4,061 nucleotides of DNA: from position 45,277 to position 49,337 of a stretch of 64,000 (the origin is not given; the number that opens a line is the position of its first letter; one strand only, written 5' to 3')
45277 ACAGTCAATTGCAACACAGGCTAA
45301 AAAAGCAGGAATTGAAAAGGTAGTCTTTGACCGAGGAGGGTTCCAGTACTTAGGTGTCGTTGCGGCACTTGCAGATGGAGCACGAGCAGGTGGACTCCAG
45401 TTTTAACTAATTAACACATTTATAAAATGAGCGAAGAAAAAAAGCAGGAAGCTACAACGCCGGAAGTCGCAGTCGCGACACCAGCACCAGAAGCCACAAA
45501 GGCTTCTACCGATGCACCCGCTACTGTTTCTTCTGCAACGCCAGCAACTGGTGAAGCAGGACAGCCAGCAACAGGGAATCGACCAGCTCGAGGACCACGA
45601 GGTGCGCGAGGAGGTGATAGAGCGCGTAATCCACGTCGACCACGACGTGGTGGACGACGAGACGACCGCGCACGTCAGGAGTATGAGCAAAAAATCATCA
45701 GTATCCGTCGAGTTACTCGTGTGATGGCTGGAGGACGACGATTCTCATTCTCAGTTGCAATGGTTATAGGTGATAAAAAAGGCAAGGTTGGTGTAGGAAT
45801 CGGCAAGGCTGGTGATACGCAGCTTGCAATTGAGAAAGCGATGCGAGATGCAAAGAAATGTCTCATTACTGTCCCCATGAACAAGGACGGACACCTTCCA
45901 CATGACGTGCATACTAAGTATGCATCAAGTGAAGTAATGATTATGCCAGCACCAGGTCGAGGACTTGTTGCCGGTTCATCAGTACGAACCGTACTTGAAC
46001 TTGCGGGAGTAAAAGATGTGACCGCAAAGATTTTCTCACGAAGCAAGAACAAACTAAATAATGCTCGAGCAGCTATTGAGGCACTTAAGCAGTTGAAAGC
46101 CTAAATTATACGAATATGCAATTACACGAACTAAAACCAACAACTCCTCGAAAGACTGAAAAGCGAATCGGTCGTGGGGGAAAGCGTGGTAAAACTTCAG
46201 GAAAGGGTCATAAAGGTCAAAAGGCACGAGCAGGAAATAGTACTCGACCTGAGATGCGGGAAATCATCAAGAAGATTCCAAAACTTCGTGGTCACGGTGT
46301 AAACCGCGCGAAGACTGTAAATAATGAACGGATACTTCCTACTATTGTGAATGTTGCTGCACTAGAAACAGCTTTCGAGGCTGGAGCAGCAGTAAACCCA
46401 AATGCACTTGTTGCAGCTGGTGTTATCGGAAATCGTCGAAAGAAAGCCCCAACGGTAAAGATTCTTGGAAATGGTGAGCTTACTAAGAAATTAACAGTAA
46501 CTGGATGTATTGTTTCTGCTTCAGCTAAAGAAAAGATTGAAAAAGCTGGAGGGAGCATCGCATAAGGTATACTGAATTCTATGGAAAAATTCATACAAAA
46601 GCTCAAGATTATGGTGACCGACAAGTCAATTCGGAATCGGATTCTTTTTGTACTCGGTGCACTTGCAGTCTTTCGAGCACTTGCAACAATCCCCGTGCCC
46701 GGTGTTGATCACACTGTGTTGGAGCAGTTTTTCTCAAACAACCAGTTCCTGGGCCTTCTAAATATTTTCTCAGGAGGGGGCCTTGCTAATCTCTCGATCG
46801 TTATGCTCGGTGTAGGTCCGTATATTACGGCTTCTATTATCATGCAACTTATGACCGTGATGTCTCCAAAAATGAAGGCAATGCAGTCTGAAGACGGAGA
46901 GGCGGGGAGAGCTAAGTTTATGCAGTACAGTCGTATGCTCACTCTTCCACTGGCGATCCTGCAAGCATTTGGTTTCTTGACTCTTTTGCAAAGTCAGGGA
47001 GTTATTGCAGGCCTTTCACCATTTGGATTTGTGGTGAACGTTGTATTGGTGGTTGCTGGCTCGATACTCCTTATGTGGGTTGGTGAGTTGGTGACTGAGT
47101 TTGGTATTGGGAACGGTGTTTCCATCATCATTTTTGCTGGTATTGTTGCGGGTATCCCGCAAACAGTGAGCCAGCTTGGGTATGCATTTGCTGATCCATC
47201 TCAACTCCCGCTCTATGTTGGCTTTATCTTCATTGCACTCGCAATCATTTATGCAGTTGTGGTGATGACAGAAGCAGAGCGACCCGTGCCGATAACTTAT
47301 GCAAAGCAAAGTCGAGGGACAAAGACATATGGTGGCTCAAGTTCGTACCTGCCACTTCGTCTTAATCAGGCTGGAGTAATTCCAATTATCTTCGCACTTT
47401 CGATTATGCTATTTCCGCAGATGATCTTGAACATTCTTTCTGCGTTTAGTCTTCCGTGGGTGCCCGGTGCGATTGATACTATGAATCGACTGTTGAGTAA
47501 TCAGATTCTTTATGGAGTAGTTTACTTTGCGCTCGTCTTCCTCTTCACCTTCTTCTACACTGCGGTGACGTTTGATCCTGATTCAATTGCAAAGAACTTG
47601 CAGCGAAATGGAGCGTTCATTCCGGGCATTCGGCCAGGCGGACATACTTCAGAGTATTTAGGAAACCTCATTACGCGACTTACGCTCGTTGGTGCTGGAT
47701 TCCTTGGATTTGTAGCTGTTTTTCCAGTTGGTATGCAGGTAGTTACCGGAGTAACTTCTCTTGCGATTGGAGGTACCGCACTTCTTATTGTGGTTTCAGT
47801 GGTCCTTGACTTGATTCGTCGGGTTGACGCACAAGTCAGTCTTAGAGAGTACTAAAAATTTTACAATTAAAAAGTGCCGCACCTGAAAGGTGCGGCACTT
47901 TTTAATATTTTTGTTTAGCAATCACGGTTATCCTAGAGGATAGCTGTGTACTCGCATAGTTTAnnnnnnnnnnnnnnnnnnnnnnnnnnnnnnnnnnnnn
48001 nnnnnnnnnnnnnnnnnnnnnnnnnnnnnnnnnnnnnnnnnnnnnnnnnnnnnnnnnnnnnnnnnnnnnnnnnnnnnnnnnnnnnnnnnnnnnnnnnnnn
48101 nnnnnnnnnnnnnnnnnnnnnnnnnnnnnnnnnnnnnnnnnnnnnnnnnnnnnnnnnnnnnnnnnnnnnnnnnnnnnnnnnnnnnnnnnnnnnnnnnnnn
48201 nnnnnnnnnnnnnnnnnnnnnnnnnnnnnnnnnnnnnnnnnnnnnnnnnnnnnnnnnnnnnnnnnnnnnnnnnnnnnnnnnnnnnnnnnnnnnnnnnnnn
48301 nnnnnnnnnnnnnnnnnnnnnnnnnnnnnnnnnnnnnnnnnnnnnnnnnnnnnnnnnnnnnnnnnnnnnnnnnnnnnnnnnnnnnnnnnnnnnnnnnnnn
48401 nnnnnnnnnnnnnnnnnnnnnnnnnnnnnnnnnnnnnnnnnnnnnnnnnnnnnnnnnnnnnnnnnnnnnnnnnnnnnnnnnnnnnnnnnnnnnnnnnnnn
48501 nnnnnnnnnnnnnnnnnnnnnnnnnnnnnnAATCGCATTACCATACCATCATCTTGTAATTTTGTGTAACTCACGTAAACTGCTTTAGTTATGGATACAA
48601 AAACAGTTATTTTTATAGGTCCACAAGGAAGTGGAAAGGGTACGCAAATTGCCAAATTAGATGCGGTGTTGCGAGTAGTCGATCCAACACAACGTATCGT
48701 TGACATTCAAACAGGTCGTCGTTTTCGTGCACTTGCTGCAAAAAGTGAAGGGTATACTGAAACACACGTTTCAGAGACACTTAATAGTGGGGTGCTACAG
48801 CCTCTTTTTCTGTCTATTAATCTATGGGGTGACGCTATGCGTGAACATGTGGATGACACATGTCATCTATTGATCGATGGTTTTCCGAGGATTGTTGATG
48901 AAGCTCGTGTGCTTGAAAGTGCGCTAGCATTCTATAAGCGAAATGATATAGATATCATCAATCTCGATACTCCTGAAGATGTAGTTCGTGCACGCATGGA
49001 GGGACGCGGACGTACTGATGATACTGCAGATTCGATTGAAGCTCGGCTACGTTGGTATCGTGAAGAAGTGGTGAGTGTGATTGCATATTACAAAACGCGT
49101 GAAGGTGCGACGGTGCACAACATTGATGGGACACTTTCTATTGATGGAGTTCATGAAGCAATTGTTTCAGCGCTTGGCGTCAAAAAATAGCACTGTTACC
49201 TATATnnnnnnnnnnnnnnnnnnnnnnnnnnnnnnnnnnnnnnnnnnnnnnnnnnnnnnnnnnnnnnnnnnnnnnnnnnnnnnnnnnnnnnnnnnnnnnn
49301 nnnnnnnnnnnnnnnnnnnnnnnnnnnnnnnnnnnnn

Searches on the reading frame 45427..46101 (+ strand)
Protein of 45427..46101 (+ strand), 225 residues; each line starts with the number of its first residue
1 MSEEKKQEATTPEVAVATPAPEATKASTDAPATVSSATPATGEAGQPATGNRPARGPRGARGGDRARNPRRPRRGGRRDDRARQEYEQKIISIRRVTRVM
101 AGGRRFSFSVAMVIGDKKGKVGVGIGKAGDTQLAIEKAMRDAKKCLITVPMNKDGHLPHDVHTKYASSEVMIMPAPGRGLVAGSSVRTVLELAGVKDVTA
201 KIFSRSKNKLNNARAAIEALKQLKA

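Call 39: search_protein_families(library=pfam, proteins=[window:45427-46101:+], max_evalue=0.01)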
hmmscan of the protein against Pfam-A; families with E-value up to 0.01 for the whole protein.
window:45427-46101:+ (225 aa): 3 families
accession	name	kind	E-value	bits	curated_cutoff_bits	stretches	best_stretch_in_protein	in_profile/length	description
PF00333.26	Ribosomal_S5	-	2.1e-22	79.3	27.1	1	87-150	2-65/65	Ribosomal protein S5, N-terminal domain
PF03719.21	Ribosomal_S5_C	-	5.8e-19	67.8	21.5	1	164-224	2-62/71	Ribosomal protein S5, C-terminal domain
PF11593.13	Med3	-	0.0028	17.5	29.3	1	4-82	134-214/398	Mediator complex subunit 3 fungal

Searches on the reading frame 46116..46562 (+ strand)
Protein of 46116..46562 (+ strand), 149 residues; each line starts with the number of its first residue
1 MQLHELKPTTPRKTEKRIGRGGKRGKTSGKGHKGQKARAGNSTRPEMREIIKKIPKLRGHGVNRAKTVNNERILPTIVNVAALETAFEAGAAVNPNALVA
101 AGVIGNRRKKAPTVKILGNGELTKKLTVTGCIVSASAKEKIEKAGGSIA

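Call 39: search_protein_families(library=pfam, proteins=[window:46116-46562:+], max_evalue=0.01)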
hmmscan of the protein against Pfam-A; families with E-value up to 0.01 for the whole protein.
window:46116-46562:+ (149 aa): 1 family
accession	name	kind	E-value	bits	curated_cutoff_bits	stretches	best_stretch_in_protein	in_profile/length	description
PF00828.25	Ribosomal_L27A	-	1.5e-17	64.2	21.5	1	77-148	1-71/72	Ribosomal proteins 50S-L15, 50S-L18e, 60S-L27A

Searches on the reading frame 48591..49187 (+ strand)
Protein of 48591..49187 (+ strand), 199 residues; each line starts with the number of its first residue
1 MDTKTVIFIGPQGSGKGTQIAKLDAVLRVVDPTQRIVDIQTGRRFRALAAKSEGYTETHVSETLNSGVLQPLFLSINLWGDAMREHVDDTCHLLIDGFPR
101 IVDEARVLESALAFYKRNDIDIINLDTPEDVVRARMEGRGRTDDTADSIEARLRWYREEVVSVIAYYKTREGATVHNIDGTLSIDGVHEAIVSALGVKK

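Call 56: search_protein_families(library=pfam, proteins=[window:48591-49187:+], max_evalue=0.001)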
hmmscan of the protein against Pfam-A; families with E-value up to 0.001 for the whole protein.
window:48591-49187:+ (199 aa): 4 families
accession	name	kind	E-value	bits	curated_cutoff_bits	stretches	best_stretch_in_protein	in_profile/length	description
PF00406.28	ADK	-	3.3e-22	79.7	26.8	1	9-170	2-149/151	Adenylate kinase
PF13207.12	AAA_17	-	5.3e-13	49.9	27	1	10-150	2-136/136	AAA domain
PF00448.28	SRP54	-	0.00094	19.3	22.7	0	5-30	3-28/196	SRP54-type protein, GTPase domain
PF13671.12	AAA_33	-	0.00098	19.9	27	0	6-158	2-138/143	AAA domain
